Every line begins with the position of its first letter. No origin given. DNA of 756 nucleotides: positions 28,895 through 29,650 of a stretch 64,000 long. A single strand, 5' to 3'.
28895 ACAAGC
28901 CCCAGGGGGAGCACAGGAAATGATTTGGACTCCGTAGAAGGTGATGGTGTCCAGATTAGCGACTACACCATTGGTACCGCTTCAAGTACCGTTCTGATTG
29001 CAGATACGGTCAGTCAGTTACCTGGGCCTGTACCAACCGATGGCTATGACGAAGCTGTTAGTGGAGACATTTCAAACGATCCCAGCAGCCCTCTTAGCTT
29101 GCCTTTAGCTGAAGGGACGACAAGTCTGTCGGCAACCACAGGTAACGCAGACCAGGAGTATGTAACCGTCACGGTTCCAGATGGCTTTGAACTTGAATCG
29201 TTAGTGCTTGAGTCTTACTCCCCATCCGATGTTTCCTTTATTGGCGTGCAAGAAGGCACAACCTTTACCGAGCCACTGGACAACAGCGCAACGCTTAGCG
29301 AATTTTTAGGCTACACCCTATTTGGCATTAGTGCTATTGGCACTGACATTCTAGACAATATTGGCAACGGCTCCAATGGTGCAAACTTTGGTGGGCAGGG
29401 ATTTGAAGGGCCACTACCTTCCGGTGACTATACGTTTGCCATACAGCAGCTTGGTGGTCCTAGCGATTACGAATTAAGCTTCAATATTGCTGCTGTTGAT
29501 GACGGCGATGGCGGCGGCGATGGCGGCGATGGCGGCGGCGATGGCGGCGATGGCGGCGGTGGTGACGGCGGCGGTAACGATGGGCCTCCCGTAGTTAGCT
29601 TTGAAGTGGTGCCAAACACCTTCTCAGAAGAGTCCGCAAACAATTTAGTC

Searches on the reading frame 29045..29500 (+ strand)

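Call 75: search_protein_families(library=pfam, proteins=[window:29045-29500:+], max_evalue=5)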
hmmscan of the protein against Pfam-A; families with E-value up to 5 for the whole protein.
window:29045-29500:+ (152 aa): 1 family
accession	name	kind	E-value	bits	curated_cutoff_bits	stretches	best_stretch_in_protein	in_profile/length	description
PF18667.6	BppU_IgG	-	0.14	12.7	27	1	26-59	46-79/96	Baseplate upper protein immunoglobulin like domain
